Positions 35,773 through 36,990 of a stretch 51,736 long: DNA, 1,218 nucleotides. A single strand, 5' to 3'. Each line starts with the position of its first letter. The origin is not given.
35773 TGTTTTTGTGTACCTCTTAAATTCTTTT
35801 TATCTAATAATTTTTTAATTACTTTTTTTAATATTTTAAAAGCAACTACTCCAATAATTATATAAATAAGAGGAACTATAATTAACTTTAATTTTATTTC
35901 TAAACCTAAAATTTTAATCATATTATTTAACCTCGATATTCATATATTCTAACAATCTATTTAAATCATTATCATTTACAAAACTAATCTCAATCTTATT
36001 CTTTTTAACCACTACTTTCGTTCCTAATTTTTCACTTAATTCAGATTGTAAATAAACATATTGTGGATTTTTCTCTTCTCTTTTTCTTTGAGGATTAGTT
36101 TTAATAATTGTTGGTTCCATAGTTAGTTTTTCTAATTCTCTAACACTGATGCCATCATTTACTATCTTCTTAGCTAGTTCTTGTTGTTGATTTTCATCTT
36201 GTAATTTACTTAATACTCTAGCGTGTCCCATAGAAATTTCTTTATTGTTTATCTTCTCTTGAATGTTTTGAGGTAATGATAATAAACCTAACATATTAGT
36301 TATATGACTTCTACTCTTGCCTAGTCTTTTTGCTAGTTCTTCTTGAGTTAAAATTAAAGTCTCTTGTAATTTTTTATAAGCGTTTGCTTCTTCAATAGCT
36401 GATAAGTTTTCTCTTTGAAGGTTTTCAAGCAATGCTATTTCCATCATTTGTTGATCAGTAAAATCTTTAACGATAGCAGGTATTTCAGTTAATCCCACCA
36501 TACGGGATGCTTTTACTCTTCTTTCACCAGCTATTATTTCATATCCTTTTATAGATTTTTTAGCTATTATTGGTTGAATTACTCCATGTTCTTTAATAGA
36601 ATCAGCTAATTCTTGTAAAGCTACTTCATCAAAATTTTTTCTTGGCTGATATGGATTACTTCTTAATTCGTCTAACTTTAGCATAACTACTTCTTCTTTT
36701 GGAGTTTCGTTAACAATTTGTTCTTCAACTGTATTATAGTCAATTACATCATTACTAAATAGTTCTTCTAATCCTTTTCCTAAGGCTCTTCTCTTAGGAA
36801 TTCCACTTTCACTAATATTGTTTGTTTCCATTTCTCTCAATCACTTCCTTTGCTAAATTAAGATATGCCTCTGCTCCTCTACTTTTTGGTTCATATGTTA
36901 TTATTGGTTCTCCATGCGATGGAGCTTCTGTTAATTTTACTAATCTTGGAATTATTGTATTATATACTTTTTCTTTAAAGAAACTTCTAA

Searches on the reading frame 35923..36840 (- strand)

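Call 6: search_protein_families(library=pfam, proteins=[window:35923-36840:-], max_evalue=0.1)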
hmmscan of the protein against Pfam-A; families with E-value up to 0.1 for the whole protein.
window:35923-36840:- (305 aa): 14 families
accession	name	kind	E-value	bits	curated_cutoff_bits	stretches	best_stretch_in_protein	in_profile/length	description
PF17762.8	HTH_ParB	-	3.4e-36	123.9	22.6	1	144-240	1-97/102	ParB HTH domain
PF02195.25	ParB_N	-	8e-34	116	26.3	1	49-142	1-95/95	ParB N-terminal domain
PF01381.28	HTH_3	-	1.7e-05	25.2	23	1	162-182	8-28/55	Helix-turn-helix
PF08535.16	KorB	-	0.00011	22.5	22.3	1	165-203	5-43/89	KorB domain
PF23552.2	ParB_C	-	0.00037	20.3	23.8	1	258-298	2-47/50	ParB dimerisation domain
PF13545.12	HTH_Crp_2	-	0.002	18.5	27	1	159-187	18-46/70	Crp-like helix-turn-helix domain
PF13732.12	DrrA1-3_C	-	0.0075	17.4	27.4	0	167-238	4-68/81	ATP-binding protein DrrA1-3-like, C-terminal domain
PF04545.22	Sigma70_r4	-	0.02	14.8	24.1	1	164-180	21-37/50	Sigma-70, region 4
PF13412.12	HTH_24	-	0.037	14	21.9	0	164-181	18-35/48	Winged helix-turn-helix DNA-binding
PF07506.17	RepB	-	0.04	14.4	30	1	142-203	1-64/185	RepB plasmid partitioning protein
PF20432.4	Xre-like-HTH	-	0.044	14.5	25.8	0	153-178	13-38/63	Antitoxin Xre-like helix-turn-helix domain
PF10743.14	Phage_Cox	-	0.069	13.4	27.5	0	161-185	9-33/87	Regulatory phage protein cox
PF13560.12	HTH_31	-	0.072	13.8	27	0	159-184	10-35/64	Helix-turn-helix domain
PF23433.1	DUF7119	-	0.1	12.9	30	0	188-240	72-123/141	Family of unknown function (DUF7119)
